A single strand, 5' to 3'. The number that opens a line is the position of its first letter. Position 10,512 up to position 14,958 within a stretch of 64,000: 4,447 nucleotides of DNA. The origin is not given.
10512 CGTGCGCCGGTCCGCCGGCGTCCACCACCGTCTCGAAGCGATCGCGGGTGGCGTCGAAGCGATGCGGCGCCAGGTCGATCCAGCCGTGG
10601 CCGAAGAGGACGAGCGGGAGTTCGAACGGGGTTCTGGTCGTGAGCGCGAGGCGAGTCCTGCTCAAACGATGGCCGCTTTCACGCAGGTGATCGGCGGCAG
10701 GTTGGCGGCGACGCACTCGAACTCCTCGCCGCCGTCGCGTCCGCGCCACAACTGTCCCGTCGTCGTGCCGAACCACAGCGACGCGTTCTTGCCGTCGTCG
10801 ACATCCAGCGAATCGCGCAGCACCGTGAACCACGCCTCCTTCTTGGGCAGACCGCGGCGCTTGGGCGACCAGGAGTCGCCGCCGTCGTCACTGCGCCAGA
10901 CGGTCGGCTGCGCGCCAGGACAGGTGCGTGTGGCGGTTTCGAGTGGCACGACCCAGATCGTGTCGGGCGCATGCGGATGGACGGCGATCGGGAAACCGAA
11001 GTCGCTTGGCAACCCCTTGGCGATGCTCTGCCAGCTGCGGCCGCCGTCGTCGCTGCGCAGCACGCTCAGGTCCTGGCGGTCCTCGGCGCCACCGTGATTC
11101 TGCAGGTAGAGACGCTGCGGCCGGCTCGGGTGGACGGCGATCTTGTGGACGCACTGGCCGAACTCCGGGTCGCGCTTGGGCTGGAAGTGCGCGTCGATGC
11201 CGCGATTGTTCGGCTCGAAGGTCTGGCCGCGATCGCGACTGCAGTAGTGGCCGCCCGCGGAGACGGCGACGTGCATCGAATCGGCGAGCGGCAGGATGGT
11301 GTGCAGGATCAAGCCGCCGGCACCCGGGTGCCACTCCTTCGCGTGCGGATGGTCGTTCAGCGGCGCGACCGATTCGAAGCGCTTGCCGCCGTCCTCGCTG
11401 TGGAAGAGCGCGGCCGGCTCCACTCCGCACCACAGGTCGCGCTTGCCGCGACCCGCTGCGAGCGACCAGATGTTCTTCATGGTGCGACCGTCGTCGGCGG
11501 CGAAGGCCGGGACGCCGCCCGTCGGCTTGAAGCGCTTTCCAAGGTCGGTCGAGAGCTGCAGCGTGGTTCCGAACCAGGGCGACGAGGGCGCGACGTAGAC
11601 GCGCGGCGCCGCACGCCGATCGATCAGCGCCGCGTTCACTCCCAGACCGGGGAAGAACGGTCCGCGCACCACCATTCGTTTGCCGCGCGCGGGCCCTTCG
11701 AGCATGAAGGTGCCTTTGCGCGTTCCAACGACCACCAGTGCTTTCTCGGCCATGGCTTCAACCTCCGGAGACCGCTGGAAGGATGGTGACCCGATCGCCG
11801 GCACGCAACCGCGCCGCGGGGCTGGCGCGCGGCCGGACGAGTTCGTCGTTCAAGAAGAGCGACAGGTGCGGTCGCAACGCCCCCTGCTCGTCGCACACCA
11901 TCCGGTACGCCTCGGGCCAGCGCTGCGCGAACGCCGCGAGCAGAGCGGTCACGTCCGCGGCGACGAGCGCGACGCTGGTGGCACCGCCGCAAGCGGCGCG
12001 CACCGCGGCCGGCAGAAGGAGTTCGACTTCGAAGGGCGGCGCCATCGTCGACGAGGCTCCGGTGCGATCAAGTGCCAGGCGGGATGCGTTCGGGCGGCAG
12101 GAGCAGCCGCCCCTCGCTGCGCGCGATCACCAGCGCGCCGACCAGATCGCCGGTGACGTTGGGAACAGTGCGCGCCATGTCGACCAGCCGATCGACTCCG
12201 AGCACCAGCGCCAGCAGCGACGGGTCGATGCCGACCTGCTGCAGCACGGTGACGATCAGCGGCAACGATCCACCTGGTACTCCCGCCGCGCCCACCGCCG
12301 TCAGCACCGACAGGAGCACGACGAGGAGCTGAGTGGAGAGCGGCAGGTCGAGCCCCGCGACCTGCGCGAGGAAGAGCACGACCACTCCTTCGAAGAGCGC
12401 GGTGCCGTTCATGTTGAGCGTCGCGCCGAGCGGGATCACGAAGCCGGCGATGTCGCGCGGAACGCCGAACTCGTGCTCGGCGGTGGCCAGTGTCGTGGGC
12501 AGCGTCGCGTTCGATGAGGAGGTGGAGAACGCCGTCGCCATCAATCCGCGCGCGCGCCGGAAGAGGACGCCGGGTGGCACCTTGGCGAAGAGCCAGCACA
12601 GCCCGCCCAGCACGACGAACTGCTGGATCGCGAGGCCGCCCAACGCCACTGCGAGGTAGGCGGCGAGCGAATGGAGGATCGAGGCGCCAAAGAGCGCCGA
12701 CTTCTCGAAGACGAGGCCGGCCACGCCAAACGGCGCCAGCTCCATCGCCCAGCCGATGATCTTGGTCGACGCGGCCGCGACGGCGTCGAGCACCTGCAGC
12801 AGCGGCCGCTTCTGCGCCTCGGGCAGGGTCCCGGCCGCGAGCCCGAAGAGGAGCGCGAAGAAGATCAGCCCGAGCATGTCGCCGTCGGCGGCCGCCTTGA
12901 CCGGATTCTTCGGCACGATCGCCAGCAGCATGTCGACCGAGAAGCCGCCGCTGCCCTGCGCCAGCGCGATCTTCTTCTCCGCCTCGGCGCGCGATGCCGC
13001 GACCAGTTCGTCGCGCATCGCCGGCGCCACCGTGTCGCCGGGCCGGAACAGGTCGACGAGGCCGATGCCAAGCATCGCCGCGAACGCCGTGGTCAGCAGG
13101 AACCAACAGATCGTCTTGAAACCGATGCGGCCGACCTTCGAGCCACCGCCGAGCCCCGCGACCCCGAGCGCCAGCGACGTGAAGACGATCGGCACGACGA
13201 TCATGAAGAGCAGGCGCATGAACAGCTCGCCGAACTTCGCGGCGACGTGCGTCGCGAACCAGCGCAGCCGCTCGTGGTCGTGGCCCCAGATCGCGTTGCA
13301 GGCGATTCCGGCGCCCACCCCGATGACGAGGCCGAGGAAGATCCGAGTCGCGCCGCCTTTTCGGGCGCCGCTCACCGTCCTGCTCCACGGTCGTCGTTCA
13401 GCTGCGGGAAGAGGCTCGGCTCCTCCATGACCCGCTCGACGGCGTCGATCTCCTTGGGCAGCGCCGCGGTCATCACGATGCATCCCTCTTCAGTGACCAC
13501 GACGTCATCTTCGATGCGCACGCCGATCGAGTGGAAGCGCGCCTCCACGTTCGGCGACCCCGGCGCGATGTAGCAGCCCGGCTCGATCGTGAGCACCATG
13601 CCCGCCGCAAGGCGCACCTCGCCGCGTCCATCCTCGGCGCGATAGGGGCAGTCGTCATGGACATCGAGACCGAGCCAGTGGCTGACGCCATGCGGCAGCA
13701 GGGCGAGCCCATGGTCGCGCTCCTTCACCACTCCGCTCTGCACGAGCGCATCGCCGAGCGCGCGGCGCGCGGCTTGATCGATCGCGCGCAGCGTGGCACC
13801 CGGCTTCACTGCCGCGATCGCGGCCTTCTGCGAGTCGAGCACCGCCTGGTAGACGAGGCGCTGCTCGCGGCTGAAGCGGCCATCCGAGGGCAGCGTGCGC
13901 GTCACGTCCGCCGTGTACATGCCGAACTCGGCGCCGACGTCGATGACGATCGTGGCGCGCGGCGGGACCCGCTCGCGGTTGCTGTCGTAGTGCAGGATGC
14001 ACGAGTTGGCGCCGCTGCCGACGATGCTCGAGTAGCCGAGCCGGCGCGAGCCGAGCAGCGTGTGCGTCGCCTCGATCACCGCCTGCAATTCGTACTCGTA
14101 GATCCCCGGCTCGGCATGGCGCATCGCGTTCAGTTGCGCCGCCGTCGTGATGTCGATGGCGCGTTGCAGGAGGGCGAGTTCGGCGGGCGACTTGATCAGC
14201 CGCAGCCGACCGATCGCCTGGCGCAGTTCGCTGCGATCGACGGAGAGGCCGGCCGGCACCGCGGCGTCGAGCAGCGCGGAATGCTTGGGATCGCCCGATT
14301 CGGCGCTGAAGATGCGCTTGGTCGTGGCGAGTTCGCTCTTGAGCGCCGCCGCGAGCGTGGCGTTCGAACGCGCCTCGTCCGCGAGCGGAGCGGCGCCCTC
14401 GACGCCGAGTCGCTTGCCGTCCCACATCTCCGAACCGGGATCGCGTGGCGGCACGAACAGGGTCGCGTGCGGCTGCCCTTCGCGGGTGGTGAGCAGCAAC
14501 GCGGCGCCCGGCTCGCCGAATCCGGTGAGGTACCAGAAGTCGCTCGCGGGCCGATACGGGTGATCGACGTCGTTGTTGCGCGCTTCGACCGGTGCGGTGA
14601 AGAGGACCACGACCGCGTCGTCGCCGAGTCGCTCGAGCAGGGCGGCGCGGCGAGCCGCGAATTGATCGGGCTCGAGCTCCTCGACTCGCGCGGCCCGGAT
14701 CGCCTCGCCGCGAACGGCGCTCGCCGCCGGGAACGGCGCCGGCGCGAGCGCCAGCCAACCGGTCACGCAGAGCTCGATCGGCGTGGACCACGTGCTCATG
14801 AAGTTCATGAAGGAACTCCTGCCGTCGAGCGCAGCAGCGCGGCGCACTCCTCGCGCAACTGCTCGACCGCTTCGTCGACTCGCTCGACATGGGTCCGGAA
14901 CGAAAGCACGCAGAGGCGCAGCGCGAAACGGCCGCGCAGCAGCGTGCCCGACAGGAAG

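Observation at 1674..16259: About 15 co-directional, tightly packed minus-strand genes form one super-cluster mixing peptide/amino-acid catabolism, RNA/DNA modification and envelope functions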

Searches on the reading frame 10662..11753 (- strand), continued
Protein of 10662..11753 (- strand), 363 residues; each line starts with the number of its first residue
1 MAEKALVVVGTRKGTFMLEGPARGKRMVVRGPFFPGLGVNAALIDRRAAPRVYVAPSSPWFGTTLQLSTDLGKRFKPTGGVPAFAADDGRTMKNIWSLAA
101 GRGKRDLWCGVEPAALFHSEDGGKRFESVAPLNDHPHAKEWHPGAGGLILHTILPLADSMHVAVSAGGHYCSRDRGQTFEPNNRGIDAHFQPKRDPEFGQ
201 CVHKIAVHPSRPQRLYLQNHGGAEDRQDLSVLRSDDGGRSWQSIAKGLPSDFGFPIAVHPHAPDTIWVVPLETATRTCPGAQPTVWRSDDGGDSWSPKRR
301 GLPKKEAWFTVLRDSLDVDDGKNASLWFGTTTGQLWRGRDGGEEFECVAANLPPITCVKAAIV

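Call 47: fold_search(model_id=the predicted structure, library=pdb)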
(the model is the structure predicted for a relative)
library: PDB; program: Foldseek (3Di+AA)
matches with E <= 10: 1485; with E <= 0.001: 697
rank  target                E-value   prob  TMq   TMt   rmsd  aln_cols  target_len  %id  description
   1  3b7f                  5.3e-29  1.00  0.90  0.89   2.4       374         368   33  Crystal structure of a putative glycosyl hydrolase with bnr repeats (reut_b4987) from ralstonia eutropha jmp134 at 2.20  (released 2007-11-13)
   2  5fkt_B                3.2e-10  1.00  0.60  0.32   8.4       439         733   17  Unraveling the first step of xyloglucan degradation by the soil saprophyte Cellvibrio japonicus through the functional (released 2015-11-04)
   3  5fkq_B                3.4e-10  1.00  0.61  0.32   8.3       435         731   16  Unraveling the first step of xyloglucan degradation by the soil saprophyte Cellvibrio japonicus through the functional (released 2015-11-04)
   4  5fkt_A                3.4e-10  1.00  0.62  0.33   8.3       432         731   17  Unraveling the first step of xyloglucan degradation by the soil saprophyte Cellvibrio japonicus through the functional (released 2015-11-04)
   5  5fkq_A                3.6e-10  1.00  0.59  0.31   9.7       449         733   15  Unraveling the first step of xyloglucan degradation by the soil saprophyte Cellvibrio japonicus through the functional (released 2015-11-04)
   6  5fkr                  6.3e-10  1.00  0.62  0.33   9.0       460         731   16  Unraveling the first step of xyloglucan degradation by the soil saprophyte Cellvibrio japonicus through the functional a (released 2015-11-25)
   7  2cn3_A                1.8e-09  1.00  0.57  0.31   7.5       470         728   16  Crystal Structures of Clostridium thermocellum Xyloglucanase (released 2006-05-22)
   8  1sqj_B                3.0e-09  1.00  0.34  0.18  18.0       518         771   14  Crystal Structure Analysis of Oligoxyloglucan reducing-end-specific cellobiohydrolase (OXG-RCBH) (released 2004-07-20)
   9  2cn2_A                3.6e-09  1.00  0.59  0.32   7.4       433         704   16  Crystal Structures of Clostridium thermocellum Xyloglucanase (released 2006-05-22)
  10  6p2m_A                4.7e-09  1.00  0.37  0.20  19.6       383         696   13  Crystal structure of the Caldicellulosiruptor lactoaceticus GH74 (ClGH74a) enzyme in complex with LLG xyloglucan (released 2019-07-31)
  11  5jwz_B                4.7e-09  1.00  0.35  0.19  17.8       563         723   14  Structure of a Putative Xyloglucanase from the Cellulolytic Bacteria Streptomyces sp. SirexAA-E (released 2016-06-01)
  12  2ebs_B                5.0e-09  1.00  0.36  0.19  18.2       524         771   13  Crystal Structure Anaalysis of Oligoxyloglucan reducing-end-specific cellobiohydrolase (OXG-RCBH) D465N Mutant Complex (released 2007-06-26)
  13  7kn8_A                5.2e-09  1.00  0.61  0.33   8.1       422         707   18  Crystal structure of the GH74 xyloglucanase from Xanthomonas campestris (Xcc1752) (released 2021-05-26)
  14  2ebs_A                8.3e-09  1.00  0.64  0.32   8.0       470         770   14  Crystal Structure Anaalysis of Oligoxyloglucan reducing-end-specific cellobiohydrolase (OXG-RCBH) D465N Mutant Complex (released 2007-06-26)
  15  7kn8_B                9.7e-09  1.00  0.61  0.33   7.6       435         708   17  Crystal structure of the GH74 xyloglucanase from Xanthomonas campestris (Xcc1752) (released 2021-05-26)
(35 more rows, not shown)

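Call 66: search_protein_families(library=pfam, alignment_id=A4, max_evalue=0.0001)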
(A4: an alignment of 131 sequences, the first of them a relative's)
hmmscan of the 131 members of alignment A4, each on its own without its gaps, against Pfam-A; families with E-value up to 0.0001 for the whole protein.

A. member 1, L002:8329-9381:+ (350 aa): 1 family
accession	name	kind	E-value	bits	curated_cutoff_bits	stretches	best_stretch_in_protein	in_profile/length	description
PF04909.20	Amidohydro_2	-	9.5e-26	91.6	26.4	1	17-336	1-287/289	Amidohydrolase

B. families by the number of members that match (of 131 scanned): 144 families (the first 25 are shown)
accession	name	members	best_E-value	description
PF13561.12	adh_short_C2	4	6.6e-58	Enoyl-(Acyl carrier protein) reductase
PF01370.27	Epimerase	4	5e-11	NAD dependent epimerase/dehydratase family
PF00106.31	adh_short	3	8.4e-49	short chain dehydrogenase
PF08659.16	KR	3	1.7e-12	KR domain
PF00884.28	Sulfatase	2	1.1e-63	Sulfatase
PF01975.23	SurE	2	2.4e-47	Survival protein SurE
PF00561.26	Abhydrolase_1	2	2.5e-32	alpha/beta hydrolase fold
PF12146.15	Hydrolase_4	2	5e-27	Serine aminopeptidase, S33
PF12697.13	Abhydrolase_6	2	6.1e-26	Alpha/beta hydrolase family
PF00903.31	Glyoxalase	2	7.7e-16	Glyoxalase/Bleomycin resistance protein/Dioxygenase superfamily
PF01663.27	Phosphodiest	2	2.8e-11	Type I phosphodiesterase / nucleotide pyrophosphatase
PF16347.10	SGSH_C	2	2.9e-10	N-sulphoglucosamine sulphohydrolase, C-terminal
PF04321.23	RmlD_sub_bind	2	5.4e-06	RmlD substrate binding domain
PF01235.23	Na_Ala_symp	1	1.3e-121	Sodium:alanine symporter family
PF06418.20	CTP_synth_N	1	5.2e-120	CTP synthase N-terminus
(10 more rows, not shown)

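Call 78: list_cluster_members(proteins=[P0001, P0121, P0141])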
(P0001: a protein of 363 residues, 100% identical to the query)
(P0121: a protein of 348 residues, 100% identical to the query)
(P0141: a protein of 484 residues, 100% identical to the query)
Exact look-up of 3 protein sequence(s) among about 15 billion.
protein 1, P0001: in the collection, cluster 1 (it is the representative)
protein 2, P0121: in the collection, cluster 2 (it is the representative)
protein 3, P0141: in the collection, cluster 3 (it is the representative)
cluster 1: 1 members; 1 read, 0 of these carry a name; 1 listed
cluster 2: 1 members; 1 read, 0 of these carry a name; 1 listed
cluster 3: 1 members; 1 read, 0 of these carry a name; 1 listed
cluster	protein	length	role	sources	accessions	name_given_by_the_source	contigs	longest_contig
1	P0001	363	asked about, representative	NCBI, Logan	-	-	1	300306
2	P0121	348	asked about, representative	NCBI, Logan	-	-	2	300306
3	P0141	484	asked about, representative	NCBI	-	-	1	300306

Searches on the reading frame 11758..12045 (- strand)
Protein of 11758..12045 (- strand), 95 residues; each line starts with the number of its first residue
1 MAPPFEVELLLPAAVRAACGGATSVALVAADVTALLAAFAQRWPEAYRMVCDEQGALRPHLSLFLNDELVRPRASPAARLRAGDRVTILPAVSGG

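Call 7: search_protein_families(library=pfam, proteins=[window:11758-12045:-], max_evalue=0.01)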
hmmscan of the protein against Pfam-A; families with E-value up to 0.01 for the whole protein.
window:11758-12045:- (95 aa): 1 family
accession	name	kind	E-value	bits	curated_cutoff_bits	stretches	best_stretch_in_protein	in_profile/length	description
PF02597.26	ThiS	-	3.4e-09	37.5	22.5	1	15-95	7-76/76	ThiS family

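Call 10: search_protein_families(library=ncbifam, proteins=[window:11758-12045:-], max_evalue=0.01)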
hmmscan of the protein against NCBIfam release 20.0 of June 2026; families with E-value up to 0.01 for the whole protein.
window:11758-12045:- (95 aa): 4 families
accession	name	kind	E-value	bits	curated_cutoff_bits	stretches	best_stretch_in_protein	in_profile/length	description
NF041918.1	SAMP1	equivalog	1.7e-10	41.3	60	1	11-95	5-91/91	ubiquitin-like small modifier protein 1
TIGR01687.1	moaD_arch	subfamily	4.7e-07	30.2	49.5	1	29-95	24-88/88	MoaD family protein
TIGR01682.1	moaD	equivalog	0.002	18.9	66.15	1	8-95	2-80/80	molybdopterin converting factor subunit 1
TIGR01683.1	thiS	equivalog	0.0045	17.3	37.45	1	65-95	34-64/64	sulfur carrier protein ThiS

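Call 22: search_solved_structures(query=window:11758-12045:-, max_evalue=1)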
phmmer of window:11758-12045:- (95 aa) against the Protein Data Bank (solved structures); distinct sequences matched with E-value up to 1: 5.
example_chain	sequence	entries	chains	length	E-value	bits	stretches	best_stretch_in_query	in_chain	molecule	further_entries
3dwg_C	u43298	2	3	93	3.1e-06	30.9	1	7-95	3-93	9.5 kDa culture filtrate antigen cfp10A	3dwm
4n6e_B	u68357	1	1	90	3.7e-06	30.7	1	7-95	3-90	ThiS/MoaD family protein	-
2m19_A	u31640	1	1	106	0.14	16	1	46-95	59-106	Molybdopterin converting factor subunit 1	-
4hro_A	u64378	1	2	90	0.82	13.6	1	28-95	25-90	Small archaeal modifier protein 1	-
3po0_A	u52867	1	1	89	0.83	13.6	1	28-95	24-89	Small archaeal modifier protein 1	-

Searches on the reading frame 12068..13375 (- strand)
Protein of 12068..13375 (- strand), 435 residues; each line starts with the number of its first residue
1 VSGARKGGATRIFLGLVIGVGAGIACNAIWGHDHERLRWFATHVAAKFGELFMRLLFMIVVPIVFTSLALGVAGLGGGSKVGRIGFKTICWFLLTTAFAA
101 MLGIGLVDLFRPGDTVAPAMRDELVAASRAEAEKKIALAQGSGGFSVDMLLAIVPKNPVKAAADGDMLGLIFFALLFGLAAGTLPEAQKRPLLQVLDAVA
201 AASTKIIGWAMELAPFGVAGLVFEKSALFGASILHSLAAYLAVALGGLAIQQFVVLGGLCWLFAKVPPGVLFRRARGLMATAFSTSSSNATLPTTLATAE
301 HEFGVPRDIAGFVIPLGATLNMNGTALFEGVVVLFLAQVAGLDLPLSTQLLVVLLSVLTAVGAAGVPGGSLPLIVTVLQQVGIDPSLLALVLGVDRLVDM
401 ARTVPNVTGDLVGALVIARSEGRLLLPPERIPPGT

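Call 7: search_protein_families(library=pfam, proteins=[window:12068-13375:-], max_evalue=0.01)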
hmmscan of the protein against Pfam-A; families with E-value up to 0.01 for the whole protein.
window:12068-13375:- (435 aa): 1 family
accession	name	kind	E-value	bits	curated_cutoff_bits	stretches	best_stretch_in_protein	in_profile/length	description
PF00375.23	SDF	-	4.8e-111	372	27.9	1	10-419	3-386/387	Sodium:dicarboxylate symporter family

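Call 10: search_protein_families(library=ncbifam, proteins=[window:12068-13375:-], max_evalue=0.01)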
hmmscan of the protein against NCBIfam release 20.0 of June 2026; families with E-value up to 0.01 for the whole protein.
window:12068-13375:- (435 aa): 4 families
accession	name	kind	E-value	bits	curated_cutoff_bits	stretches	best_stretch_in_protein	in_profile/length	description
NF008440.0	PRK11283.1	equivalog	4.9e-78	262.8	638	1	10-422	10-413/437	glutamate/aspartate:proton symporter GltP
NF002461.0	PRK01663.1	subfamily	6.3e-57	193.5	513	1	22-424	15-405/428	C4-dicarboxylate transporter DctA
NF009587.0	PRK13027.1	subfamily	2.2e-54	184.9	570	1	11-422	8-404/442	C4-dicarboxylate transporter DctA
NF010151.0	PRK13628.1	equivalog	3.2e-35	121.9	308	1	10-398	18-374/407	serine/threonine transporter SstT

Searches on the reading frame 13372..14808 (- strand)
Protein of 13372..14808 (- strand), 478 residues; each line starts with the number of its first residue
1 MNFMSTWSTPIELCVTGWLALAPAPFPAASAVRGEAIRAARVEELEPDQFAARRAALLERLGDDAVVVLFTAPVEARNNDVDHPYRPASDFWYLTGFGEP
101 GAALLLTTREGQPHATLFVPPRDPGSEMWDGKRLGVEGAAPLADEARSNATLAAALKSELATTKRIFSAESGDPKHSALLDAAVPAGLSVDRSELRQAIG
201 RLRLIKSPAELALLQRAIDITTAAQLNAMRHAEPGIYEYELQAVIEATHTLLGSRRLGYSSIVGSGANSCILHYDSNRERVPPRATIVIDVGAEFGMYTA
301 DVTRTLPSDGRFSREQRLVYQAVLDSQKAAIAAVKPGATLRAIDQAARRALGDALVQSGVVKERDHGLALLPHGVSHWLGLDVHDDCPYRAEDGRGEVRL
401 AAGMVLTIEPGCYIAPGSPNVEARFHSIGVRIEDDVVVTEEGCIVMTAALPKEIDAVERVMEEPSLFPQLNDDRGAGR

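Call 7: search_protein_families(library=pfam, proteins=[window:13372-14808:-], max_evalue=0.01)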
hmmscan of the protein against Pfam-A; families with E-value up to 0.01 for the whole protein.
window:13372-14808:- (478 aa): 2 families
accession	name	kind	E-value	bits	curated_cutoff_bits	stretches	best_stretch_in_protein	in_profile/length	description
PF00557.29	Peptidase_M24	-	3.7e-57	193.9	23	1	213-440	2-208/208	Metallopeptidase family M24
PF05195.22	AMP_N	-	8.9e-30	103.3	24.6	1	50-166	1-120/121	Aminopeptidase P, N-terminal domain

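Call 10: search_protein_families(library=ncbifam, proteins=[window:13372-14808:-], max_evalue=0.01)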
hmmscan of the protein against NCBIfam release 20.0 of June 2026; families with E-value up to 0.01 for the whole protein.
window:13372-14808:- (478 aa): 10 families
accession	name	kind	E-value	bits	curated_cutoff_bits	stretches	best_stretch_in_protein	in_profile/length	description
NF008131.0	PRK10879.1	equivalog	2e-92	310.3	465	1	48-462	4-433/438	Xaa-Pro aminopeptidase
NF007310.0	PRK09795.1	equivalog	2.1e-31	109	393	1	199-454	121-355/361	aminopeptidase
NF040821.1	dipep_PepQ_Arch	equivalog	2.5e-31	108.9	630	1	196-447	113-339/346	Xaa-Pro dipeptidase PepQ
NF010133.0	PRK13607.1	equivalog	9.1e-30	103.9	339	1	51-414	16-389/443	Xaa-Pro dipeptidase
TIGR00500.1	met_pdase_I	equivalog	1.8e-11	44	171.35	1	205-448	3-246/247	type I methionyl aminopeptidase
NF038259.1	ectoine_DoeA_2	exception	3e-08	32.8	575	1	201-361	149-308/386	ectoine hydrolase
NF011720.0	PRK15173.1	subfamily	3.6e-08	32.8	420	1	179-452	92-337/343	peptidase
NF011173.0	PRK14575.1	equivalog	3.9e-08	32.7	850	1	179-453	155-401/406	putative peptidase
NF008970.0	PRK12318.1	equivalog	3.4e-07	29.8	267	1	265-415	110-247/291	methionyl aminopeptidase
NF011174.0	PRK14576.1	subfamily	8.7e-07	28.1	487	1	179-413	154-371/405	putative endopeptidase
